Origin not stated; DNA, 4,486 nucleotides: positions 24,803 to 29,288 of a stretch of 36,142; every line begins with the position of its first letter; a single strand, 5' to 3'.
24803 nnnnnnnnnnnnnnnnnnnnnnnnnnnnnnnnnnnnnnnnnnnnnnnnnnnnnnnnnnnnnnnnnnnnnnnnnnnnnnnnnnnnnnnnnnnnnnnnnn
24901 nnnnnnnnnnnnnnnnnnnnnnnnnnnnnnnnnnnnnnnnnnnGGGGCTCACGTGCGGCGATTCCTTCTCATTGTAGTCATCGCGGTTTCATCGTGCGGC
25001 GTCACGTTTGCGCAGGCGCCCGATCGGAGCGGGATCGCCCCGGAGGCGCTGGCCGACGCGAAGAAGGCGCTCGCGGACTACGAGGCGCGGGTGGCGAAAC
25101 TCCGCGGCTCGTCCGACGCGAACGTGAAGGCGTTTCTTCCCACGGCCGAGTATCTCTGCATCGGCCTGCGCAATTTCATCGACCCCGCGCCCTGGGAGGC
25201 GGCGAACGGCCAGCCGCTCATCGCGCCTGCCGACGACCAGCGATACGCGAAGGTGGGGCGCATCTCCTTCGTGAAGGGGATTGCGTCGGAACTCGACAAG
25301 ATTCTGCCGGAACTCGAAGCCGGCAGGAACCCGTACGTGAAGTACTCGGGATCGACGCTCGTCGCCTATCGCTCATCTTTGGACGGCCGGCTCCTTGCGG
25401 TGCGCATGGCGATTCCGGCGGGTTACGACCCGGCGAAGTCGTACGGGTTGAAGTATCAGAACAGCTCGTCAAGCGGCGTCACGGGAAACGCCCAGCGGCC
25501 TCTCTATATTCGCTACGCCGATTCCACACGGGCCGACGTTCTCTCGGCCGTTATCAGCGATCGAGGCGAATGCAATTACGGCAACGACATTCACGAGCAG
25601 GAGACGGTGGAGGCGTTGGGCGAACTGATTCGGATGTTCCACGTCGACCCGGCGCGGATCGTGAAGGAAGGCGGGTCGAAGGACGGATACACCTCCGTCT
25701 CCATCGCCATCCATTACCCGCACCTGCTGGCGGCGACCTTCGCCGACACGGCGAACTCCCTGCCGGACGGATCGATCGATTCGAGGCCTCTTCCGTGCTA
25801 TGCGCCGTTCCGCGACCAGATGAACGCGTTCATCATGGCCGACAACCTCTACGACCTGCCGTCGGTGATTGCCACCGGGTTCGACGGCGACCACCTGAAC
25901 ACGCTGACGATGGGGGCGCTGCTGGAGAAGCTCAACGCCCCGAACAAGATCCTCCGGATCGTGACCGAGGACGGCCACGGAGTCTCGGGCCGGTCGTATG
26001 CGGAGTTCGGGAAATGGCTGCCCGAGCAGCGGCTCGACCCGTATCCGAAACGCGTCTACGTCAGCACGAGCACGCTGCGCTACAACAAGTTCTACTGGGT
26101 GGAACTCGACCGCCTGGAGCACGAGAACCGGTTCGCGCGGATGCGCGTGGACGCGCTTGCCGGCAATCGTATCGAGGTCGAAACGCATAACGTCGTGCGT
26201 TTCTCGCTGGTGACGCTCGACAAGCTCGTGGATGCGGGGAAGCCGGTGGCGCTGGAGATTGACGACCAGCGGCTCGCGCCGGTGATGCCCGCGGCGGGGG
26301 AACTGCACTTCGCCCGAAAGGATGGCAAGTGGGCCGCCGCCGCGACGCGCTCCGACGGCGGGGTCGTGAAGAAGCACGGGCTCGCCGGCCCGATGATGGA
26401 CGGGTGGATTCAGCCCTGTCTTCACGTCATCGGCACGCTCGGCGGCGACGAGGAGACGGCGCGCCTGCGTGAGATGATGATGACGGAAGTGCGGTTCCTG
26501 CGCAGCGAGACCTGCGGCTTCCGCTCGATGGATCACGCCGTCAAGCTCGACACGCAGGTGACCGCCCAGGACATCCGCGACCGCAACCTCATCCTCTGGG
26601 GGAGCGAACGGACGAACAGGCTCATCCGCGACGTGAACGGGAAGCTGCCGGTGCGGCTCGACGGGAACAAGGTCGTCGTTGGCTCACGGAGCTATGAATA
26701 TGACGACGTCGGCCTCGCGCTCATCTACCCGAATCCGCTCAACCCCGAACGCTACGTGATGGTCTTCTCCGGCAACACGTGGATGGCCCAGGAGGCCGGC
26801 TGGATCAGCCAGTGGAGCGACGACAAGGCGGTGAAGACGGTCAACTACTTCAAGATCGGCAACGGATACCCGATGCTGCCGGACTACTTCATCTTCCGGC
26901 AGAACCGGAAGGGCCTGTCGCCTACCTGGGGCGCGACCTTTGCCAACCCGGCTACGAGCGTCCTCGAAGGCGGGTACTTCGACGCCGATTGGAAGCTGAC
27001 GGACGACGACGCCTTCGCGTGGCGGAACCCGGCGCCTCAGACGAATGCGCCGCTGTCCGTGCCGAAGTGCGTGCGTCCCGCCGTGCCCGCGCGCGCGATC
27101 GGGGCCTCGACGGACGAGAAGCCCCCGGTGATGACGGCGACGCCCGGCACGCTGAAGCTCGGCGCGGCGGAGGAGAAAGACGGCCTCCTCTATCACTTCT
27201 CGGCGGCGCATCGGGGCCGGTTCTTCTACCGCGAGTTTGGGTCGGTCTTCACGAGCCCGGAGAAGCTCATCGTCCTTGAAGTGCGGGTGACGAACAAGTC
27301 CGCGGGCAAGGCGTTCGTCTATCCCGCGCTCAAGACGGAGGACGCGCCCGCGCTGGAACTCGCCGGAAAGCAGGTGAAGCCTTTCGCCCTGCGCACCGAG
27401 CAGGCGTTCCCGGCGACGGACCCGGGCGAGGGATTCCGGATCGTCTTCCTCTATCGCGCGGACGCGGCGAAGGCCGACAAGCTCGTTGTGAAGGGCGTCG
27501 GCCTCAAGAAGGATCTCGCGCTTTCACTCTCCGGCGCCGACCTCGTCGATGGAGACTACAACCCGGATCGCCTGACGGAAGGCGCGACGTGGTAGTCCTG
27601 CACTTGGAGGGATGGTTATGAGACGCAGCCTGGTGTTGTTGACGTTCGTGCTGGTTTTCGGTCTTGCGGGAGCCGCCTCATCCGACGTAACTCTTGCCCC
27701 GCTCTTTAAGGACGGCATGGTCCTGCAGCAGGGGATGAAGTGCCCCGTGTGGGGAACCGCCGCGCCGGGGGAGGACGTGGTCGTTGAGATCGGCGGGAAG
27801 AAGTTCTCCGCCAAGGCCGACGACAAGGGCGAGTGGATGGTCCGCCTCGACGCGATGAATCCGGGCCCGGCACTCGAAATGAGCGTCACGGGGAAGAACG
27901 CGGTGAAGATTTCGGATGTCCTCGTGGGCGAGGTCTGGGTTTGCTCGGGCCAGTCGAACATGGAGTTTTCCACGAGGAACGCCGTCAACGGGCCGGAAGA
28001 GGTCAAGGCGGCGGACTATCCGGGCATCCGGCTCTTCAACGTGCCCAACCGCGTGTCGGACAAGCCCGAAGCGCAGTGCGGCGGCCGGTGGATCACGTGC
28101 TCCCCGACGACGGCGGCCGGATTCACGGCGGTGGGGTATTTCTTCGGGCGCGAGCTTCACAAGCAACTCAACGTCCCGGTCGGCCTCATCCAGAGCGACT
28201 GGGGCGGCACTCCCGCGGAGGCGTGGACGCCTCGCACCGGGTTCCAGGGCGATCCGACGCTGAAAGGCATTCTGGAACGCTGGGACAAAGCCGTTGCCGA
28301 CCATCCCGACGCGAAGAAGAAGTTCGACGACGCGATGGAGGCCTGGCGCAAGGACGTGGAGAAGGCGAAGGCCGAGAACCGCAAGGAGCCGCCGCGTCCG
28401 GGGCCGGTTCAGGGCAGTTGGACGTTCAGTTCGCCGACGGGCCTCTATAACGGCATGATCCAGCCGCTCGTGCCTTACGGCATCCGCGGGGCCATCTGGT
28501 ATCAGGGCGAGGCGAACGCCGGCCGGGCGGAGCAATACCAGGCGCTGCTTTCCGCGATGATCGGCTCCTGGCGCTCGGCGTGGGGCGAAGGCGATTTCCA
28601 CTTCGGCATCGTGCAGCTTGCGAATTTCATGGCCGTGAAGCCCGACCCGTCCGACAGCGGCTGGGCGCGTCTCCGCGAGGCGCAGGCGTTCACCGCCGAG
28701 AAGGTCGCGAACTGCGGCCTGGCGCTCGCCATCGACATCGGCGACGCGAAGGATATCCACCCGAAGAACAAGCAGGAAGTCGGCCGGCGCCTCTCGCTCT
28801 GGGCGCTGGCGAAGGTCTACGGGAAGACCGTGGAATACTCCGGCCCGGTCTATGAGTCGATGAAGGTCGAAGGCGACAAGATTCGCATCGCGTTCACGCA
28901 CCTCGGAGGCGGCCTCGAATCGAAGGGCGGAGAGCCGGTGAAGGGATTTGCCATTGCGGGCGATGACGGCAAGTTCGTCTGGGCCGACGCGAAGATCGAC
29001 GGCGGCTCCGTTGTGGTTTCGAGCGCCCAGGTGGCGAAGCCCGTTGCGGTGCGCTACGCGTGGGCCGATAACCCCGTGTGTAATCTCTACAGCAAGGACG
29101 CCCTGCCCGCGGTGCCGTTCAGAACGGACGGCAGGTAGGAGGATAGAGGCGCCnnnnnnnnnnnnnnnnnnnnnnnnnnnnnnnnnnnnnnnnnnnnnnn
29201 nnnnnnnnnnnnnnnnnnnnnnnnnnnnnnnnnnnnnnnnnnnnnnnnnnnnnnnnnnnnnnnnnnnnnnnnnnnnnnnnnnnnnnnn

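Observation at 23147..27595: Tandem duplicated large secreted proteins of unknown fold heading a sialate-O-acetylesterase / GH4 operon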

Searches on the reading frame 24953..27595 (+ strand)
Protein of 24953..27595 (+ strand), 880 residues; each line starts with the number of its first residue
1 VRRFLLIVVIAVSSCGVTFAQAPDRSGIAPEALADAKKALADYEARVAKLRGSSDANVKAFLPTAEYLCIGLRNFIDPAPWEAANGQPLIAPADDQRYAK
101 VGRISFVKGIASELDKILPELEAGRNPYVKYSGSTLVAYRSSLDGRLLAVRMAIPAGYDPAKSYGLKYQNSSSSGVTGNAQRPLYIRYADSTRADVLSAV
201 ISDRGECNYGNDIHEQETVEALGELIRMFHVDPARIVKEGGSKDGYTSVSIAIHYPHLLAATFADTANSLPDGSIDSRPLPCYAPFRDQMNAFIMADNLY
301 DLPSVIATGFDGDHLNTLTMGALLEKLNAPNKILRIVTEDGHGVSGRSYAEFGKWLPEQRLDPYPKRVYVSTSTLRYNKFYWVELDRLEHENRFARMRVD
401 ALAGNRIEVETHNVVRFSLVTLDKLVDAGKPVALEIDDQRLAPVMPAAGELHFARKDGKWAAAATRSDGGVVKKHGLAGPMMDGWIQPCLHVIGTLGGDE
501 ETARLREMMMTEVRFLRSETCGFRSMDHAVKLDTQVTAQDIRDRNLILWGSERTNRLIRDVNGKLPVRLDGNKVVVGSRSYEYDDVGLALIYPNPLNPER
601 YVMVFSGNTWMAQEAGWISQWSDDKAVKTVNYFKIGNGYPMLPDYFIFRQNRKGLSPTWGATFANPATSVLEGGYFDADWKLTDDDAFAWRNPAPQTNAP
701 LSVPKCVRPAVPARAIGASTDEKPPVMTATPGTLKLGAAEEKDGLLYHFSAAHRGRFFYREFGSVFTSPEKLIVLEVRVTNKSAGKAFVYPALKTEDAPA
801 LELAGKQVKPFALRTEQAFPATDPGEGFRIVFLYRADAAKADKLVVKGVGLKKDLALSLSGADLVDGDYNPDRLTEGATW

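Call 6: search_protein_families(library=pfam, proteins=[window:24953-27595:+], max_evalue=0.01)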
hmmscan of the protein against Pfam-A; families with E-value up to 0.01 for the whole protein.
window:24953-27595:+ (880 aa): 0 families

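Call 10: search_solved_structures(query=window:24953-27595:+, max_evalue=10)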
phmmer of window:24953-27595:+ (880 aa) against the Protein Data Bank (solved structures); distinct sequences matched with E-value up to 10: 4.
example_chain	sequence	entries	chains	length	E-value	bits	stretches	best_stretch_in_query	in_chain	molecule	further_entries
3wyd_A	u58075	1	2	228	0.00075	21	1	147-273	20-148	LC-Est1C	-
9l23_B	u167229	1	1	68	0.73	11.1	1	568-605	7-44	Osteocalcin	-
4z9m_A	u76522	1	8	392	1.6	10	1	487-561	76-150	Creatine kinase S-type, mitochondrial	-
9bur_B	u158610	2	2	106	1.7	9.9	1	568-604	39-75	Osteocalcin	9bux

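Call 11: find_homologous_proteins(query=window:24953-27595:+)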
Query window:24953-27595:+ (880 aa): 12 proteins with E <= 0.001 among 8000 candidates.
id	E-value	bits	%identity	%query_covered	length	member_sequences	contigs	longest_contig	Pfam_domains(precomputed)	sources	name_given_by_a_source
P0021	0.0e+0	2026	100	100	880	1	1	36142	-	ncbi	-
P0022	0.0e+0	1177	58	100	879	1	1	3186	-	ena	-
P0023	0.0e+0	1126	57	98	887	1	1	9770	-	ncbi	-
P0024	0.0e+0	1093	68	78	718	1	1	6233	-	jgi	jgi:hypothetical protein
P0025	0.0e+0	1059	64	79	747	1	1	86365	-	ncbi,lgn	ncbi:MAG: hypothetical protein ACE15C_04650 [Phycisphaerae bacterium]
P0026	0.0e+0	1033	63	80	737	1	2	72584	-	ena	-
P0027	1.8e-205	703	57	60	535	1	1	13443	-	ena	-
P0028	1.5e-183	631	59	53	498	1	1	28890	-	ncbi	-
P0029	5.9e-45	172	28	67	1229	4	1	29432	PF00326.28,PF08305.18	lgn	-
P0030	2.1e-28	117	27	65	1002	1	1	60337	PF00756.27,PF00326.28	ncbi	-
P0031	7.0e-27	112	27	65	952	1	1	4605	PF00756.27,PF00326.28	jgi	jgi:poly(3-hydroxybutyrate) depolymerase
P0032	1.1e-20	92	24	65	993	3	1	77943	PF06904.18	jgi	jgi:enterochelin esterase-like enzyme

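Call 12: search_solved_structures(query=window:24953-27595:+, max_evalue=0.01, show_alignments=1)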
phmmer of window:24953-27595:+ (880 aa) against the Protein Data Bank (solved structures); distinct sequences matched with E-value up to 0.01: 1.
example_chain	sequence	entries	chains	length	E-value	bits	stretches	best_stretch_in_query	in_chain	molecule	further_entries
3wyd_A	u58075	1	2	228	0.00075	21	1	147-273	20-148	LC-Est1C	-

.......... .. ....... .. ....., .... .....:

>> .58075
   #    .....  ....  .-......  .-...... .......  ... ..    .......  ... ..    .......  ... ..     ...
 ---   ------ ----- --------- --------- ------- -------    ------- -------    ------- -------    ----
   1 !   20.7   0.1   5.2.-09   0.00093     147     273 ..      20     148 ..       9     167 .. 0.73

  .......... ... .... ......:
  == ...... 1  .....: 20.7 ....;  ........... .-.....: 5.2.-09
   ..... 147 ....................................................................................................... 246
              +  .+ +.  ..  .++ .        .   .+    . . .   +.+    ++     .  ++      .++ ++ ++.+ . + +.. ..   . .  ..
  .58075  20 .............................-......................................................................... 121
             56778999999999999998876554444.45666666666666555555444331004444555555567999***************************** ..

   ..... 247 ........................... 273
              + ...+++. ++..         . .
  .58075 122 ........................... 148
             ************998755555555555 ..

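Call 28: search_protein_families(library=ncbifam, proteins=[window:24953-27595:+], max_evalue=0.01)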
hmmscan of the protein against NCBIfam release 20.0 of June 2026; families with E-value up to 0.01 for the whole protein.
window:24953-27595:+ (880 aa): 0 families

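Call 61: find_encoding_contigs(protein=P0030, flank=7000, max_places=1)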
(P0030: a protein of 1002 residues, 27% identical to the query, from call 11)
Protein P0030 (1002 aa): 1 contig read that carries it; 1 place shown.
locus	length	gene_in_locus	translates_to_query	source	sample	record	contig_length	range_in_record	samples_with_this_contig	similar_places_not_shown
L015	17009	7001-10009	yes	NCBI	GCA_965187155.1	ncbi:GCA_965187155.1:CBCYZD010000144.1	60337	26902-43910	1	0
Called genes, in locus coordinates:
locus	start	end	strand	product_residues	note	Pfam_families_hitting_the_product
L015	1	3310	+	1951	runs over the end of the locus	PF13205:Big_5 (faint), PF11974:bMG3, PF01835:MG2, PF07703:A2M_BRD, PF00207:A2M, PF07678:TED_complement (faint), PF17973:bMG10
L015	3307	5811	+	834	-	PF00912:Transgly, PF00905:Transpeptidase, PF06832:BiPBP_C (weak)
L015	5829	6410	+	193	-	-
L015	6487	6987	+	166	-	-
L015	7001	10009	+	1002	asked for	PF00756:Esterase (weak), PF00326:Peptidase_S9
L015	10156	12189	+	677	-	PF10923:BrxC_BrxD (faint), PF13401:AAA_22 (faint)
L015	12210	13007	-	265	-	-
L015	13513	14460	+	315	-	-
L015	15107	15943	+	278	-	-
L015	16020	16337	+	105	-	-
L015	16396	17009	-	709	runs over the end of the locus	PF00069:Pkinase, PF07714:PK_Tyr_Ser-Thr, PF03109:ABC1, PF03781:FGE-sulfatase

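Call 88: find_encoding_contigs(protein=P0027, flank=10000, max_places=2)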
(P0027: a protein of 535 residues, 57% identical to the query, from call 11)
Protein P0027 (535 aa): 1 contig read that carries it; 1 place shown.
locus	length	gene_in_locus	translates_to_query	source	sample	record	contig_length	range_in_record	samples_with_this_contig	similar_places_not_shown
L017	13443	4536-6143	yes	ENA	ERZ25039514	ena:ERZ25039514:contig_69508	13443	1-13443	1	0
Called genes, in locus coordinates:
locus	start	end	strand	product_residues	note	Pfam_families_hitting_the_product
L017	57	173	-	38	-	PF01252:Peptidase_A8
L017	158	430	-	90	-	PF01252:Peptidase_A8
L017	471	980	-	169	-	PF01258:zf-dskA_traR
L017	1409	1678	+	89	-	-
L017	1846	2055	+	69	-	-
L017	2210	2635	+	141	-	-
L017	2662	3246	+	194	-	-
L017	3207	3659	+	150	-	-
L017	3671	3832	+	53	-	-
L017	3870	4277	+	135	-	-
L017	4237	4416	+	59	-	-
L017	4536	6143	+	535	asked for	-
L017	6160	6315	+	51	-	-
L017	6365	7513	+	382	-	PF01208:URO-D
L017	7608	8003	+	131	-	-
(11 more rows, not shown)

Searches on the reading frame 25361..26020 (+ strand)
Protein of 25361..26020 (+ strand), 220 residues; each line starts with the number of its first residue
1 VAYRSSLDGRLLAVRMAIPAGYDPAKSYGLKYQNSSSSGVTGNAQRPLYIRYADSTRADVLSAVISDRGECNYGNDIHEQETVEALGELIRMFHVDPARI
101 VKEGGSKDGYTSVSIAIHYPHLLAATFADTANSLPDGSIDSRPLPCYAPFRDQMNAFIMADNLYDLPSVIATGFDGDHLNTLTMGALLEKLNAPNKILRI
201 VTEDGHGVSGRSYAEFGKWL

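Call 76: search_protein_families(library=pfam, proteins=[window:25361-26020:+], max_evalue=5)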
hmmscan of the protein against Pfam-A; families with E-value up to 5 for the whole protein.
window:25361-26020:+ (220 aa): 2 families
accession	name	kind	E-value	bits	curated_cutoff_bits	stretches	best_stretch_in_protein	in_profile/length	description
PF00326.27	Peptidase_S9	-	0.04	13.9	22.6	1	80-128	46-94/213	Prolyl oligopeptidase family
PF25514.1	P3_C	-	0.092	13.6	27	1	32-100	6-70/140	P3 major capsid protein C-terminal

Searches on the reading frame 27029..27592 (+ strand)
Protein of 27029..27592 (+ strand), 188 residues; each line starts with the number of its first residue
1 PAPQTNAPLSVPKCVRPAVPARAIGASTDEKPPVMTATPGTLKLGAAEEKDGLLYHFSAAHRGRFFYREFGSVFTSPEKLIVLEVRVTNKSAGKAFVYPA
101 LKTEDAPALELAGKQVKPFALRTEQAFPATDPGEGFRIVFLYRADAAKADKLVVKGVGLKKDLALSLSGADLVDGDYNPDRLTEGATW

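Call 76: search_protein_families(library=pfam, proteins=[window:27029-27592:+], max_evalue=5)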
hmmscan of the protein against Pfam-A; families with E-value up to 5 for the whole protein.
window:27029-27592:+ (188 aa): 0 families

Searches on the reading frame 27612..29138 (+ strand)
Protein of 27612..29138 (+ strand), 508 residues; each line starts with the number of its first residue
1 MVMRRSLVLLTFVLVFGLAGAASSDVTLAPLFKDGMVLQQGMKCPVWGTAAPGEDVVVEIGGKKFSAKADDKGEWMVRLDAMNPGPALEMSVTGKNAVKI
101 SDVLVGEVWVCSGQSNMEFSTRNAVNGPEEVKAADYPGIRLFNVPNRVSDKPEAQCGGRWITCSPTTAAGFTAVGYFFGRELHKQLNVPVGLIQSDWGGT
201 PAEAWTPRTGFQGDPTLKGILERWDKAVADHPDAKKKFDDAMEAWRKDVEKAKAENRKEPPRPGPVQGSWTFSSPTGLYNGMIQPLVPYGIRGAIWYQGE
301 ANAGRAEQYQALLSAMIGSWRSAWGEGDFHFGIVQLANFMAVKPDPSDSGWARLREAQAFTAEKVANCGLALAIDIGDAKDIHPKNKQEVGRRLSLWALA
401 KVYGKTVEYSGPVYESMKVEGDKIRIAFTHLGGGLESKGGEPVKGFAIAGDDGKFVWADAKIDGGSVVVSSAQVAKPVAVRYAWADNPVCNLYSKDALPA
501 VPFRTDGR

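Call 6: search_protein_families(library=pfam, proteins=[window:27612-29138:+], max_evalue=0.01)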
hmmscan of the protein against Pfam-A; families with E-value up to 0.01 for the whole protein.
window:27612-29138:+ (508 aa): 1 family
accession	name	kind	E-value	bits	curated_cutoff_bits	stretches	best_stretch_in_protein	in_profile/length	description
PF03629.24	SASA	-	2.8e-15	57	24.8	2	276-390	102-216/226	Carbohydrate esterase, sialic acid-specific acetylesterase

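Call 28: search_protein_families(library=ncbifam, proteins=[window:27612-29138:+], max_evalue=0.01)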
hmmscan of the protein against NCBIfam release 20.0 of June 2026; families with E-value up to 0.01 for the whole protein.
window:27612-29138:+ (508 aa): 1 family
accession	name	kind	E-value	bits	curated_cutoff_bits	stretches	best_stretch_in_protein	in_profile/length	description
NF033510.3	Ca_tandemer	repeat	1.3e-07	31.9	50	1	24-88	11-84/96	Ca2+-stabilized repeat-containing adhesin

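Call 65: search_solved_structures(query=window:27612-29138:+, max_evalue=0.001)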
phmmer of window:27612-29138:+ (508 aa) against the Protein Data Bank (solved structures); distinct sequences matched with E-value up to 0.001: 8.
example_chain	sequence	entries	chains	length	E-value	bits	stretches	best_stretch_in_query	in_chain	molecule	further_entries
9h4u_A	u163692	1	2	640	1.2e-115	390.5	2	273-507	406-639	Carbohydrate esterase FI8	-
9ega_A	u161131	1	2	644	6.7e-114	384.7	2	264-506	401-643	Sialate O-acetylesterase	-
7kmm_A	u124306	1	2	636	2.9e-100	339.7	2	273-506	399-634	Sialic acid-specific 9-O-acetylesterase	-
8f9o_A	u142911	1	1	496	7.9e-46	160.1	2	63-210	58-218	Sialic acid acetylesterase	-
8f9p_A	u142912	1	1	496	2.1e-45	158.7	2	63-210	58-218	Sialic acid acetylesterase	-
8f9q_A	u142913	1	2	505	3.9e-42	147.9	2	34-212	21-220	Sialic acid acetylesterase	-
8f9r_A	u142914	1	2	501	4.8e-39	137.7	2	29-207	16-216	Sialic acid acetylesterase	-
4p99_A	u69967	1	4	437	1.4e-05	27.3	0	46-98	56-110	MpAFP_RII tetra-tandemer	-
